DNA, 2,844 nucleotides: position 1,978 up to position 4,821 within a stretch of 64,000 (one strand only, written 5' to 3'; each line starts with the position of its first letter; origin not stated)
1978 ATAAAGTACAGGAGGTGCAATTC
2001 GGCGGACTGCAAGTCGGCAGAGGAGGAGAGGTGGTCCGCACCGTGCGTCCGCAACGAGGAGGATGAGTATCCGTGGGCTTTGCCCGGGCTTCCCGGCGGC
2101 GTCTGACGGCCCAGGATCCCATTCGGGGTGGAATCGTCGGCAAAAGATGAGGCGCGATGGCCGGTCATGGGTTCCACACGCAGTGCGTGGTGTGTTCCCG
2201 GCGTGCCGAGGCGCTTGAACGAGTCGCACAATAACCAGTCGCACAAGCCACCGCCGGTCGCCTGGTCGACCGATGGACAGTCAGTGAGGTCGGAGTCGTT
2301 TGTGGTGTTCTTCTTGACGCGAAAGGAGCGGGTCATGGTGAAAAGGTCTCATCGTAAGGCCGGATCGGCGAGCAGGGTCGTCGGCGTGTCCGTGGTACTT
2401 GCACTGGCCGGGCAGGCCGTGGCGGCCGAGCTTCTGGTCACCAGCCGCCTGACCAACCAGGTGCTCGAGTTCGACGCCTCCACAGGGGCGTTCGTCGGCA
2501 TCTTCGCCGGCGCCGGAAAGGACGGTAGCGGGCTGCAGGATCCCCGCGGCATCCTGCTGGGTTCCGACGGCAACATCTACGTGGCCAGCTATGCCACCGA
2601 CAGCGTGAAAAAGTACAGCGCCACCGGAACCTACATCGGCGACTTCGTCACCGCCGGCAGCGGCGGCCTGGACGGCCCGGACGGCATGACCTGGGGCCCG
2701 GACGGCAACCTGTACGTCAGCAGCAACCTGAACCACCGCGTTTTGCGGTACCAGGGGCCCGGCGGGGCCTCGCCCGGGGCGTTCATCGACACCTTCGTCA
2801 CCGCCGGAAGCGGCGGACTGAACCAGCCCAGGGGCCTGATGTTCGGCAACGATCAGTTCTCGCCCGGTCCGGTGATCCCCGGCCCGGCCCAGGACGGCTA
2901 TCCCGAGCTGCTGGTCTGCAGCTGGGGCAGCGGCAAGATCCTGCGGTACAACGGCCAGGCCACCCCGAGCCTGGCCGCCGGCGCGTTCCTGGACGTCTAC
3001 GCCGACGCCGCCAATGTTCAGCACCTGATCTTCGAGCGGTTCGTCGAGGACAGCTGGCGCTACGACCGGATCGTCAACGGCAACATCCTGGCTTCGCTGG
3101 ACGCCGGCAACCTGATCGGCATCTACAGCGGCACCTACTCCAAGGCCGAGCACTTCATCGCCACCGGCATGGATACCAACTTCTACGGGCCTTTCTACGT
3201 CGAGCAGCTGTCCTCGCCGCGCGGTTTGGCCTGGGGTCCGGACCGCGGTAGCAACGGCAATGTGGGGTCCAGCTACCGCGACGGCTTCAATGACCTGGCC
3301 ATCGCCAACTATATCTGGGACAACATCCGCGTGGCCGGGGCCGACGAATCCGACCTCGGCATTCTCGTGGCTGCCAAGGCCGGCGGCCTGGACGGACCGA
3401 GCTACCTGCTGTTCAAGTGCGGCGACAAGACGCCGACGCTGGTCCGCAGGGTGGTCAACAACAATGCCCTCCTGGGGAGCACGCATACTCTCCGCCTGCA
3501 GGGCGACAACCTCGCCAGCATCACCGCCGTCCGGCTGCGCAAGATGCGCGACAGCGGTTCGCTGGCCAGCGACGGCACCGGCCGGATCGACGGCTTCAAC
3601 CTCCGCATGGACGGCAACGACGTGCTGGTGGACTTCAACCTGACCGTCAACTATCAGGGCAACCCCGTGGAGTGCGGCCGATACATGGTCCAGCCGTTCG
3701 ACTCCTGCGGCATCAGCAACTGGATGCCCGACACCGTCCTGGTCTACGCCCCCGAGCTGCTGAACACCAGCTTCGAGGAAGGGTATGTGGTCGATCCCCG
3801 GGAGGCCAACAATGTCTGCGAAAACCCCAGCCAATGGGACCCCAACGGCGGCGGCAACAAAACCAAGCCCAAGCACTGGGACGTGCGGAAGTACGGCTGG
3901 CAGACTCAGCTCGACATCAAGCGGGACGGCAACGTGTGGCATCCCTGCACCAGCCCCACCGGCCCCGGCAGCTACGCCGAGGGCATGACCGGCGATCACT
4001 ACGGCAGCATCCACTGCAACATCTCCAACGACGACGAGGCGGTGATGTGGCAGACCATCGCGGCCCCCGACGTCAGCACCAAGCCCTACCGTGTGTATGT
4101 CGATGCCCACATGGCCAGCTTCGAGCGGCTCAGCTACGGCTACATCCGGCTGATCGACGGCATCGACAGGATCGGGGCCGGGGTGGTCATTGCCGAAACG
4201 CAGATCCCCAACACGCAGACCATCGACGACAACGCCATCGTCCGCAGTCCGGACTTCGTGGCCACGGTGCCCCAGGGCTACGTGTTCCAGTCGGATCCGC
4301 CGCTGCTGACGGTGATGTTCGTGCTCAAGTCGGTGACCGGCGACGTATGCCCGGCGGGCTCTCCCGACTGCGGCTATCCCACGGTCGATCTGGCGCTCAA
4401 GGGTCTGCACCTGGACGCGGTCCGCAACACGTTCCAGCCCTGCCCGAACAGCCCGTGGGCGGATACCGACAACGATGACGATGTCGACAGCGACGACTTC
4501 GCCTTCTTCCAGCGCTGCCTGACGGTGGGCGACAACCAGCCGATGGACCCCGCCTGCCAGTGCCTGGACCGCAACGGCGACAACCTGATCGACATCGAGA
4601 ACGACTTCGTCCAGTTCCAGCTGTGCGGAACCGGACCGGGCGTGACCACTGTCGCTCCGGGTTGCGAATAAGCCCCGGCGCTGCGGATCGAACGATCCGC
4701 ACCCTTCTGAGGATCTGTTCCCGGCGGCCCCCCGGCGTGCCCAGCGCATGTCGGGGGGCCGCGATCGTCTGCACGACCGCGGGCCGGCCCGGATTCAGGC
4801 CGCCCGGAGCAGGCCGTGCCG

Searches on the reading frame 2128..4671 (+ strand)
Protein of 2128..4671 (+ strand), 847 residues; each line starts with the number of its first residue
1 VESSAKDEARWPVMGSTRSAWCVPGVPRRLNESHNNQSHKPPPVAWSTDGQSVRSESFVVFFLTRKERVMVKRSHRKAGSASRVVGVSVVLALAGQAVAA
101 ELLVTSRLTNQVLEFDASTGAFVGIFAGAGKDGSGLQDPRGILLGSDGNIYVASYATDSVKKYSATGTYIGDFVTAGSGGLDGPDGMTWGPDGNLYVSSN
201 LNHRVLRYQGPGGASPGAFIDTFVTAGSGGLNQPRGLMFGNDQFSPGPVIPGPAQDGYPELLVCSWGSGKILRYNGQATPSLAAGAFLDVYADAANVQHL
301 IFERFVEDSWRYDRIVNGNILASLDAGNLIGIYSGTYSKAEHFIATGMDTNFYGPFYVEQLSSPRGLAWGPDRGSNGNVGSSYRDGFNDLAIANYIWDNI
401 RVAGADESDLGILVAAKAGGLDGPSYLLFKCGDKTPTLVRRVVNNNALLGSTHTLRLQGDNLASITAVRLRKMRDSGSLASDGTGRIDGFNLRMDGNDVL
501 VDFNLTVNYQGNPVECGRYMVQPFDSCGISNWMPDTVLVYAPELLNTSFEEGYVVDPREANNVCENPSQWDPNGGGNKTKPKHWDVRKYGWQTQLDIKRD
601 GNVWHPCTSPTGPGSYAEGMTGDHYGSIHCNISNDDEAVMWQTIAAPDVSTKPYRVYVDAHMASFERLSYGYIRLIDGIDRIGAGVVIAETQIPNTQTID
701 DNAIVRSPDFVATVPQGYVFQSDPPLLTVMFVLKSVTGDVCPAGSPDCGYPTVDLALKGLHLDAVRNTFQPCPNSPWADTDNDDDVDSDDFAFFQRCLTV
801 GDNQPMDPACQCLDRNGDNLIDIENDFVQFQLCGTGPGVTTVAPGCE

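Call 47: search_protein_families(library=ncbifam, proteins=[window:2128-4671:+], max_evalue=0.000001)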
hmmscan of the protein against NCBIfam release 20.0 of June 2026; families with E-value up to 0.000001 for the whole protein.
window:2128-4671:+ (847 aa): 1 family
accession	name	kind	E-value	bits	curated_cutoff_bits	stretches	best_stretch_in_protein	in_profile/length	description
NF035926.1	scyF_NHL_VPEP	equivalog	1.8e-10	40.5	350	1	96-209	110-227/376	scytonemin biosynthesis PEP-CTERM protein ScyF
